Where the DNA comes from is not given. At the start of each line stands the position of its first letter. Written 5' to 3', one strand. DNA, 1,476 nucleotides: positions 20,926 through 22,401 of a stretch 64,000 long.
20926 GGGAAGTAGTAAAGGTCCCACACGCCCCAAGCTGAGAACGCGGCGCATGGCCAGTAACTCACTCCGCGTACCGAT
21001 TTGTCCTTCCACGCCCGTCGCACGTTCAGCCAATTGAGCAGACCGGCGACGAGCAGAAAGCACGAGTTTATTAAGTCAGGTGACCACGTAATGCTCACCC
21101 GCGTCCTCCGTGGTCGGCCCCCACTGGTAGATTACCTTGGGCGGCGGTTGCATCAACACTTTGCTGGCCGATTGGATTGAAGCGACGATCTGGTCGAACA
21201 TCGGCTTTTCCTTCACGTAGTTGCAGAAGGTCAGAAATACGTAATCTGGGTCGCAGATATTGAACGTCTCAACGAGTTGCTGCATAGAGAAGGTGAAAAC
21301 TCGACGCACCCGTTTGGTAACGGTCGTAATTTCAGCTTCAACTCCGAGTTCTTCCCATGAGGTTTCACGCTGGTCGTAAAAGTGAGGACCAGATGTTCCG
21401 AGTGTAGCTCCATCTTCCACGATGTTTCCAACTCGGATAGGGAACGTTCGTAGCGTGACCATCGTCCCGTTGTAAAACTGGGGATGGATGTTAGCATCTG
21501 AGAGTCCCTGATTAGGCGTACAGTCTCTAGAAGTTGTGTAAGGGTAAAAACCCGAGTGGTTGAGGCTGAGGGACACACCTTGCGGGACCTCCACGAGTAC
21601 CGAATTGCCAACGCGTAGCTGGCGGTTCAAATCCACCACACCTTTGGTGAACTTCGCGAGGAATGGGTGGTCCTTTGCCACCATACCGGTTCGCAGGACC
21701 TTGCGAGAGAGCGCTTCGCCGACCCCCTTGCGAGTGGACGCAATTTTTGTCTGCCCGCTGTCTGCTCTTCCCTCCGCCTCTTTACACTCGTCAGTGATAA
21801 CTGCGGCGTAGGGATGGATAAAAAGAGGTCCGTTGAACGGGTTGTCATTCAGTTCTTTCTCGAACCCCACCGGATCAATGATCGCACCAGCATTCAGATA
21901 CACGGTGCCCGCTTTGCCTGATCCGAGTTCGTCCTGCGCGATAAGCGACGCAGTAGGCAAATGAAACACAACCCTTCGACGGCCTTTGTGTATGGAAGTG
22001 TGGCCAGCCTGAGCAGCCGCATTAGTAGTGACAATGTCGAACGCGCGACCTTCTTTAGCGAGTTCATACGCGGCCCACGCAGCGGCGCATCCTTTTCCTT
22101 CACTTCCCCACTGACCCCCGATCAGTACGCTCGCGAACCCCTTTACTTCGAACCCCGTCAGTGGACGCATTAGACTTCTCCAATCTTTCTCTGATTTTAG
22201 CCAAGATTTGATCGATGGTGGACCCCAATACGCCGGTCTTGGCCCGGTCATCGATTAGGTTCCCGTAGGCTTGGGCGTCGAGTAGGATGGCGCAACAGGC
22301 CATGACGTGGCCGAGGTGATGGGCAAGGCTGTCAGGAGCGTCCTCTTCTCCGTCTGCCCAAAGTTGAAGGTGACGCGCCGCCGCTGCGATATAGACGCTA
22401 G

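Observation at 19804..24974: Complete 2-aminoadenine (Z-base) DNA cluster: HD hydrolase, MazG-like hydrolase, PurZ, dATP/dGTP diphosphohydrolase-like protein and a family-A polymerase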

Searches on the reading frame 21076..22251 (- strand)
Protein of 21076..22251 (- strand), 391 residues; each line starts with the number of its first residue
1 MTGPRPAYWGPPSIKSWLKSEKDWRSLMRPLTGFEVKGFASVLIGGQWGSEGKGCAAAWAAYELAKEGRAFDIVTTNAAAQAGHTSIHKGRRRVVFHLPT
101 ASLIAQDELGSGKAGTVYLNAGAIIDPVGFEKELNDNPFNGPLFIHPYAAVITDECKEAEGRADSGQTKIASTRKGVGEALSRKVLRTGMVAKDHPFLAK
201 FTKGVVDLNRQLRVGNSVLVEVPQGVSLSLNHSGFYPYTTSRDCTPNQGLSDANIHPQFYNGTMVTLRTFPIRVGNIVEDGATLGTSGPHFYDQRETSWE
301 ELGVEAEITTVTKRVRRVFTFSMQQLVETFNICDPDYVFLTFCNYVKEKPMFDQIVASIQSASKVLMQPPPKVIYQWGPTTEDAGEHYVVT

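Call 3: search_protein_families(library=pfam, proteins=[window:21076-22251:-], max_evalue=0.01)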
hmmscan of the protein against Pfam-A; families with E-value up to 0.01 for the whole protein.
window:21076-22251:- (391 aa): 1 family
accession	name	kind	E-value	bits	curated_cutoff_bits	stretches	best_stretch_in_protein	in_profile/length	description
PF00709.27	Adenylsucc_synt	-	3.7e-23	82.4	27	2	42-194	1-147/416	Adenylosuccinate synthetase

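Call 4: search_protein_families(library=phrogs, proteins=[window:21076-22251:-], max_evalue=0.001)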
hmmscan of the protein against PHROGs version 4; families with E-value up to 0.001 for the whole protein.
window:21076-22251:- (391 aa): 1 family
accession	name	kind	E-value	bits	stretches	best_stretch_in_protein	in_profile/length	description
phrog_1211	-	DNA, RNA and nucleotide metabolism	1.3e-58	199.9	2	207-377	208-361/414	2-aminooxy adenylosuccinate synthetase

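Call 5: search_solved_structures(query=window:21076-22251:-, max_evalue=0.001, show_alignments=3)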
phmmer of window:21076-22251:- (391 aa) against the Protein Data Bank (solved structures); distinct sequences matched with E-value up to 0.001: 27.
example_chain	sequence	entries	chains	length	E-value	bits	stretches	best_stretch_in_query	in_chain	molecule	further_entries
6fm1_A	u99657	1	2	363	7.8e-43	149.9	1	41-383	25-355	Adenylosuccinate synthetase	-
6fko_A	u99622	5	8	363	1e-42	149.5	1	42-383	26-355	Adenylosuccinate synthetase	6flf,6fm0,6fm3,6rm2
6tnh_A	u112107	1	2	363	1.1e-42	149.4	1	42-383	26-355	Adenylosuccinate synthetase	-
7odx_A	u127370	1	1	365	1.4e-30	109.5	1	40-367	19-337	Succinoaminodeoxyadenylate synthetase (PurZ)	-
5k7x_A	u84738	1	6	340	3.6e-23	85.1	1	42-276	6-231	Adenylosuccinate synthetase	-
2d7u_A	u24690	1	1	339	3.8e-23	85.1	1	42-276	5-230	Adenylosuccinate synthetase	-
7vf6_A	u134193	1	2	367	8.5e-23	83.9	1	41-324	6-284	PurA-like adenylosuccinate synthetase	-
3ue9_A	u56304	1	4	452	2.2e-12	49.7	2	40-194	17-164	Adenylosuccinate synthetase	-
1kjx_A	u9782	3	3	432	8.7e-11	44.4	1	41-194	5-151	Adenylosuccinate Synthetase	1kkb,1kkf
1cg4_A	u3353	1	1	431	9.6e-11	44.2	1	42-194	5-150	PROTEIN (ADENYLOSUCCINATE SYNTHETASE)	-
1ade_A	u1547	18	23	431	9.7e-11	44.2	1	42-194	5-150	ADENYLOSUCCINATE SYNTHETASE | PROTEIN (ADENYLOSUCCINATE SYNTHETASE)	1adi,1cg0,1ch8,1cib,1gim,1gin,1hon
9f17_A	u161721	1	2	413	3e-10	42.6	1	39-191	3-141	Adenylosuccinate synthetase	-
1cg1_A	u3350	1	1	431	3.4e-10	42.4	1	42-194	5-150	PROTEIN (ADENYLOSUCCINATE SYNTHETASE)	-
7pvo_A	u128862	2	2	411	4.1e-10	42.1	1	40-191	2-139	Adenylosuccinate synthetase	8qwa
6zxq_A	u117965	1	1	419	4.4e-10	42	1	40-191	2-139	Adenylosuccinate synthetase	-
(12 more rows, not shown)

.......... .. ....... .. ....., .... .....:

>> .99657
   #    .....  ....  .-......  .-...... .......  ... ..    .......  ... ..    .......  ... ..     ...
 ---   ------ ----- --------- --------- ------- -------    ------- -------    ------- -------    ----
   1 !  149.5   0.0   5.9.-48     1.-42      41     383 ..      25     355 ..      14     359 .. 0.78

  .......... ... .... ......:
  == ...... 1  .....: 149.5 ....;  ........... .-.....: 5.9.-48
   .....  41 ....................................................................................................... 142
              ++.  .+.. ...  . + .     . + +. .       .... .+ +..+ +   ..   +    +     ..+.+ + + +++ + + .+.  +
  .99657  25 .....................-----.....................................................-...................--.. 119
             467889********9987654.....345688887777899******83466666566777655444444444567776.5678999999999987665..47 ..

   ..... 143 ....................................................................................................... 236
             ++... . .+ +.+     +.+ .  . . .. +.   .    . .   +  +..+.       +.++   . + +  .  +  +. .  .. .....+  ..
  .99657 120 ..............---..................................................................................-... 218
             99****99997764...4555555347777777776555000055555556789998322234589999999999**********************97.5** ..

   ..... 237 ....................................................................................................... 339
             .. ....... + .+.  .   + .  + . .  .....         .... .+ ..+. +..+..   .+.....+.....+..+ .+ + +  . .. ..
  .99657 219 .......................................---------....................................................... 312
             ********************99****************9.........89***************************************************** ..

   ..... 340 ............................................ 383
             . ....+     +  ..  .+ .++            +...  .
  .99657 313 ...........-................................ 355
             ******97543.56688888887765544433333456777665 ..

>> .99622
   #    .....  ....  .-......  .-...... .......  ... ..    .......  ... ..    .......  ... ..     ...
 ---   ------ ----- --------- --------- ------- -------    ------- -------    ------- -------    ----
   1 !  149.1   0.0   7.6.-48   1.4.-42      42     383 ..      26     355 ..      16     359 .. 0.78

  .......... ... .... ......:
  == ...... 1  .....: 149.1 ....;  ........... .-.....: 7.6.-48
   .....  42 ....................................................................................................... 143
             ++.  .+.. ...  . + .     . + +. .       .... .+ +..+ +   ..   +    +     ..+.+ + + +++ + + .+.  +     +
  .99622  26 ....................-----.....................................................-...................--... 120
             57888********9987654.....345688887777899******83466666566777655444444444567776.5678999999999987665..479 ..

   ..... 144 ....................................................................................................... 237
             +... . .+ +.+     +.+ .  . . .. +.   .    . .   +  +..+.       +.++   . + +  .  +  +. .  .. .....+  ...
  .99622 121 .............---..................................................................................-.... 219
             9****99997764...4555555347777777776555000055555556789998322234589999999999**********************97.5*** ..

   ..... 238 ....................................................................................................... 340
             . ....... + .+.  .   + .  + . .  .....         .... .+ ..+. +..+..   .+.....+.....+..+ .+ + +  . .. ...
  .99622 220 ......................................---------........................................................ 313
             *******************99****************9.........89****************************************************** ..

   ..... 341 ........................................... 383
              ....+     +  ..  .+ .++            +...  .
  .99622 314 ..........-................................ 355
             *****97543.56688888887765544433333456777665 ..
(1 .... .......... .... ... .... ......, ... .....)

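Call 8: search_dna_similar(query=window:21076-22251:-, collection=phages, mode=protein, max_rows=30)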
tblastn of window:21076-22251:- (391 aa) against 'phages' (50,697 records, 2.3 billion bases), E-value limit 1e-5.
Records with a match: 203; places in all: 203; records where one place covers at least 80% of the query: 59.
Best place of each record, by identity: <60% 203.
By first word of the organism name: Arthrobacter 105; Vibrio 38; Microbacterium 18; Acinetobacter 12; Gordonia 6; Streptomyces 5; Ochrobactrum 2; Klebsiella 2; Alteromonas 2; Burkholderia 2; and 10 more.
By host as written in the record: Arthrobacter sp. ATCC 21022 95; - 25; Microbacterium foliorum NRRL B-24224 11; Vibrio cholerae 2095 9; Vibrio cholerae 7; Arthrobacter sp. (ATCC 21022) 7; Gordonia terrae 3612 6; Microbacterium foliorum NRRL B-24224 SEA 5; and 25 more.
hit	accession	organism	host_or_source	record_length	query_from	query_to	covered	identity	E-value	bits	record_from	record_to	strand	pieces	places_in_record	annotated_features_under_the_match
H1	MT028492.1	Ochrobactrum phage vB_OspP_OH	Ochrobactrum sp. POC9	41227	26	383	92%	42.6%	8e-46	174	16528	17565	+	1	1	adenylosuccinate synthetase | hypothetical protein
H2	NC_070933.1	Ochrobactrum phage vB_OspP_OH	Ochrobactrum sp. POC9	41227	26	383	92%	42.6%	8e-46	174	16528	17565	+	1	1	2-aminooxy adenylosuccinate synthetase | phosphofructokinase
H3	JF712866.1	Vibrio phage phiVC8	Vibrio cholerae O1 Classic E8021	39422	42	383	87%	36.0%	6e-34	139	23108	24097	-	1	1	adenylosuccinate synthetase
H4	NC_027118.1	Vibrio phage phiVC8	Vibrio cholerae O1 Classic E8021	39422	42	383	87%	36.0%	6e-34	139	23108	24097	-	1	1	2-aminooxy adenylosuccinate synthetase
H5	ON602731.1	Klebsiella phage VLCpiS6a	Klebsiella pneumoniae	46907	40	383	88%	35.7%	4e-40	157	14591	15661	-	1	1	adenylosuccinate synthetase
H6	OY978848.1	Klebsiella phage vB_Kpn_K21lambda1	-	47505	40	383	88%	35.7%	1e-39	156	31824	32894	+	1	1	2-aminooxy adenylosuccinate synthetase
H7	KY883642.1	Vibrio phage JSF15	Vibrio cholerae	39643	42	383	87%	35.7%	4e-34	140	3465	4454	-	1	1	adenylosuccinate synthetase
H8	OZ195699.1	Vibrio phage K300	Seawater and oysters mix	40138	39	389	90%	34.5%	1e-33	138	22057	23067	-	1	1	2-aminooxy adenylosuccinate synthetase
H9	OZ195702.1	Vibrio phage K292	Seawater and oysters mix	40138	39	389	90%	34.5%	1e-33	138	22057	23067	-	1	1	2-aminooxy adenylosuccinate synthetase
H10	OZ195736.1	Vibrio phage K227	Seawater and oysters mix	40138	39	389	90%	34.5%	1e-33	138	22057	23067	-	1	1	2-aminooxy adenylosuccinate synthetase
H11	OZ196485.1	Vibrio phage K228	Seawater and oysters mix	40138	39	389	90%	34.5%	1e-33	138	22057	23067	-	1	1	2-aminooxy adenylosuccinate synthetase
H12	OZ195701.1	Vibrio phage K294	Seawater and oysters mix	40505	39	389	90%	34.5%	1e-33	138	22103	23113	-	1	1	2-aminooxy adenylosuccinate synthetase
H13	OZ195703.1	Vibrio phage K298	Seawater and oysters mix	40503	39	389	90%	34.5%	1e-33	138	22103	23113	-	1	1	2-aminooxy adenylosuccinate synthetase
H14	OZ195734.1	Vibrio phage K247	Seawater and oysters mix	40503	39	389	90%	34.5%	1e-33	138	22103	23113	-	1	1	2-aminooxy adenylosuccinate synthetase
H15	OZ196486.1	Vibrio phage K224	Seawater and oysters mix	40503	39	389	90%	34.5%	1e-33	138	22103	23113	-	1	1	2-aminooxy adenylosuccinate synthetase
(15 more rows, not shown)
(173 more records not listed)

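Call 9: get_annotated_region(hit=H2, flank=9000)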
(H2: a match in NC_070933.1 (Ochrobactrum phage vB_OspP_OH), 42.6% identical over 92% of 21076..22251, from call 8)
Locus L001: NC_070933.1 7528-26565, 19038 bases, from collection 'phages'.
description: Ochrobactrum phage vB_OspP_OH, complete genome.
organism: Ochrobactrum phage vB_OspP_OH (NCBI taxid 2712957)
taxonomy: Viruses; Duplodnaviria; Heunggongvirae; Uroviricota; Caudoviricetes; Wolominvirus; Wolominvirus OH
host: Ochrobactrum sp. POC9; source: sewage; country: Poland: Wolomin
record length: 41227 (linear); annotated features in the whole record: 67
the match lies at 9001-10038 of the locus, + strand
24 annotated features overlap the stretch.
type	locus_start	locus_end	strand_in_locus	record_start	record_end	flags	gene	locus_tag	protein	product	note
CDS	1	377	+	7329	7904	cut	-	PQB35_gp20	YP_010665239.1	hypothetical protein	-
CDS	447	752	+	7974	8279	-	-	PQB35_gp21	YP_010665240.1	hypothetical protein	-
CDS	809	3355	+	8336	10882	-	-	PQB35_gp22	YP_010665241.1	DNA primase-polymerase protein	-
CDS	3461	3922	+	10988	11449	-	-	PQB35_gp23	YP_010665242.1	hypothetical protein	-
CDS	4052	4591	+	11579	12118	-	-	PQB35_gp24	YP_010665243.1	host-nuclease inhibitor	Gam-like protein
CDS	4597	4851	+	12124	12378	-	-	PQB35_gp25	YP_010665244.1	hypothetical protein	-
CDS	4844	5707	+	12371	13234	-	-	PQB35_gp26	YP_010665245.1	hypothetical protein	-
CDS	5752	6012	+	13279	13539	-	-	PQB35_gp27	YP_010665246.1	hypothetical protein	-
CDS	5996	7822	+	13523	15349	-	-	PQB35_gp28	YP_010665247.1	DNA polymerase I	with 3'-5' exonuclease domain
CDS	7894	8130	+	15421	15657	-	-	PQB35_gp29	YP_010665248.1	hypothetical protein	-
CDS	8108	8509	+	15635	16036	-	-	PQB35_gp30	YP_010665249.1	hypothetical protein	putative nuclease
CDS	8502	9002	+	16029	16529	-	-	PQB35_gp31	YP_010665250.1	phosphofructokinase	-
CDS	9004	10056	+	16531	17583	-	-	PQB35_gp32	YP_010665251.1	2-aminooxy adenylosuccinate synthetase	-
CDS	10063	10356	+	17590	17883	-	-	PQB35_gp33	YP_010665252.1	nucleoside triphosphate pyrophosphohydrolase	-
CDS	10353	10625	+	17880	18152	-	-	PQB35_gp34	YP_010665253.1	hypothetical protein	-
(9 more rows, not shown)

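Call 10: search_protein_families(library=ncbifam, proteins=[window:21076-22251:-], max_evalue=0.001)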
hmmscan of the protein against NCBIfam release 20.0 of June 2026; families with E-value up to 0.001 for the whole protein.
window:21076-22251:- (391 aa): 6 families
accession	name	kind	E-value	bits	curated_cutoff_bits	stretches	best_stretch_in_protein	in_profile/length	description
NF038379.2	amino_Aden_PurZ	exception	2.6e-55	187.7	300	1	41-332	2-291/293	succino-amino-deoxyadenylate synthase PurZ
NF003295.0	PRK04293.1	equivalog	1.2e-40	139.5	368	1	41-345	4-284/337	adenylosuccinate synthetase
TIGR00184.1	purA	equivalog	1.2e-23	83.6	395.55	2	42-194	1-146/425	adenylosuccinate synthase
NF002223.0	PRK01117.1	equivalog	1.4e-19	70.2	402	2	41-194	4-150/430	adenylosuccinate synthase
NF010355.0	PRK13783.1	equivalog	2.5e-16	59.9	445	2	41-192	3-146/404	adenylosuccinate synthase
NF010357.0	PRK13785.1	equivalog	4.5e-07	28.9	700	0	208-324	214-336/455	adenylosuccinate synthase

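Call 30: find_homologous_proteins(query=window:21076-22170:-, max_evalue=0.00001)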
Query window:21076-22170:- (364 aa): 1544 proteins with E <= 0.00001 among 4881 candidates; the best 120 are listed.
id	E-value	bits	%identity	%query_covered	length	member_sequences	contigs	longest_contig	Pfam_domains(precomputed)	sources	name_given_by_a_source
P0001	9.4e-247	836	100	100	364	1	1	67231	PF00709.28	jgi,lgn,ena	-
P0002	1.1e-187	641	79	96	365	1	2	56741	PF00709.28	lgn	-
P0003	7.2e-187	639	77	98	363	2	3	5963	PF00709.28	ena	-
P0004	5.9e-170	583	71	98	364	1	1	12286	PF00709.28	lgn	-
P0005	1.6e-167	575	69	99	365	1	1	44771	PF00709.28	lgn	-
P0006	1.0e-162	559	69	97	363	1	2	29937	PF00709.28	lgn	-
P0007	2.8e-159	548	68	99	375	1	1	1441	PF00709.28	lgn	-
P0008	5.5e-157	540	68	97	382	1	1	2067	PF00709.28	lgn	-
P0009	2.8e-153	528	68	96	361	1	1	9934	PF00709.28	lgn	-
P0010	1.2e-152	526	66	98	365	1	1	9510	PF00709.28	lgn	-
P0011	1.3e-149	516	66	98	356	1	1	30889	PF00709.28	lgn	-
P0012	1.1e-147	510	66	98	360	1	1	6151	PF00709.28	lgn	-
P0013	2.3e-146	505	65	98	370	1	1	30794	PF00709.28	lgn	-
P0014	7.8e-145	500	64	97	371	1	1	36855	PF00709.28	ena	-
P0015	8.2e-144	497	65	98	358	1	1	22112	PF00709.28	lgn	-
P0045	6.6e-130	451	60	97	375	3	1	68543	PF00709.28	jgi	jgi:adenylosuccinate synthase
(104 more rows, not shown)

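Call 31: get_annotated_region(hit=H4, flank=6000)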
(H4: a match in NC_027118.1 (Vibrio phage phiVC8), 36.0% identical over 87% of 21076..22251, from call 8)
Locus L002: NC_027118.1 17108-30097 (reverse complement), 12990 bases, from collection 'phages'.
description: Vibrio phage phiVC8, complete genome.
organism: Vibrio phage phiVC8 (NCBI taxid 1076759)
taxonomy: Viruses; Duplodnaviria; Heunggongvirae; Uroviricota; Caudoviricetes; Enhodamvirus; Enhodamvirus VC8
host: Vibrio cholerae O1 Classic E8021; source: Endho dam; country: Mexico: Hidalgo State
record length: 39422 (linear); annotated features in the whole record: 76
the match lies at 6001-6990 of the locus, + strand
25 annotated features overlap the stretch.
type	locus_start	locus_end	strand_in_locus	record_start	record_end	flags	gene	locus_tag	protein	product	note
regulatory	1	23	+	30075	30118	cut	-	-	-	promoter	putative phiVC8 promoter; predicted using PromoterHunter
CDS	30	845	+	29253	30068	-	-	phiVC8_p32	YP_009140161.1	hypothetical protein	similar to Pseudomonas aeruginosa bacteriophage F8 [YP_001294468]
regulatory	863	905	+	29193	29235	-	-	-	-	promoter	putative phiVC8 promoter; predicted using PromoterHunter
regulatory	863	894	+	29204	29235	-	-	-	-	terminator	putative rho-independent terminator; predicted using WebGeSTr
misc_feature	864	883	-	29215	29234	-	-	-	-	-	inverted sequence region; predicted using EINVERTED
CDS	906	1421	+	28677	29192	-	-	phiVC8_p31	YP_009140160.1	single strand DNA binding protein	similar to Escherichia coli bacteriophage phiEcoM-GJ1 [YP_001595410]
CDS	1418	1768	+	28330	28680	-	-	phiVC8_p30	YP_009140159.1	endonuclease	similar to Staphylococcus aureus bacteriophage G1 [YP_240954]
CDS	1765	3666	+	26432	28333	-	-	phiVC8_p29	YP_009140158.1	DNA polymerase I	similar to alpha proteobacerium bacteriophage phiJL001 [YP_223952]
CDS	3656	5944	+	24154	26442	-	-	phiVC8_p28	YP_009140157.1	DNA primase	similar to Vibrio cholerae [ZP_01948770]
regulatory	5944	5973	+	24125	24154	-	-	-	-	terminator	putative rho-independent terminator; predicted using WebGeSTr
misc_feature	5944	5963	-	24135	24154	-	-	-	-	-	inverted sequence region; predicted using EINVERTED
regulatory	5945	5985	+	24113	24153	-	-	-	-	promoter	putative phiVC8 promoter; predicted using PromoterHunter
CDS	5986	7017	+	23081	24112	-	-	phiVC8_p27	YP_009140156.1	2-aminooxy adenylosuccinate synthetase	similar to Solibacter usitatus [YP_827486]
CDS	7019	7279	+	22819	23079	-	-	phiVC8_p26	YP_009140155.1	hypothetical protein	similar to Vibrio cholerae bacteriophage VP5 [YP_053024]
CDS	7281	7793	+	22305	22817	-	-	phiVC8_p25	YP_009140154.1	dATP triphosphohydrolase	similar to Shewanella putrefaciens bacteriophage Spp001 [YP_009008850]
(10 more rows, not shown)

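Call 32: find_encoding_contigs(protein=P0001, flank=6000, max_places=4)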
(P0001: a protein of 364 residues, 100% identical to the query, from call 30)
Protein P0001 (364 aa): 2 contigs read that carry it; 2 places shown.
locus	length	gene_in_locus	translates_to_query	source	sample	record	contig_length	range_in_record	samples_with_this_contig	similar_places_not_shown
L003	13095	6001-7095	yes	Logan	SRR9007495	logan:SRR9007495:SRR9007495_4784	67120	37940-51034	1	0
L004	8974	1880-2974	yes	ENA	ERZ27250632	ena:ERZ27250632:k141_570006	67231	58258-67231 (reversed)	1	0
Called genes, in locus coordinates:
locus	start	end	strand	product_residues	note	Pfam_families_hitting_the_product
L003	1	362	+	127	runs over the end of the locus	-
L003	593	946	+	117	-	PF23992:Pam3_gp32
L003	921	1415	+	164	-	PF23984:DUF7307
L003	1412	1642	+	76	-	-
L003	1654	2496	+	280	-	PF23977:Pam3_Gp34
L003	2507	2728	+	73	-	-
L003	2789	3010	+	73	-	-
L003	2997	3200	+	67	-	-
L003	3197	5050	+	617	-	PF01612:DNA_pol_A_exo1 (weak), PF00476:DNA_pol_A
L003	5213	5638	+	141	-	-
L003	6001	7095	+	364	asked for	PF00709:Adenylsucc_synt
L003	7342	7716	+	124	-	PF03819:MazG (weak)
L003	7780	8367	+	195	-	PF12917:YfbR-like, PF13023:HD_3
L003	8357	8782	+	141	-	PF00583:Acetyltransf_1, PF13508:Acetyltransf_7 (weak)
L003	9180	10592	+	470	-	PF00176:SNF2-rel_dom, PF00271:Helicase_C (weak)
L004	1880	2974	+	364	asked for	PF00709:Adenylsucc_synt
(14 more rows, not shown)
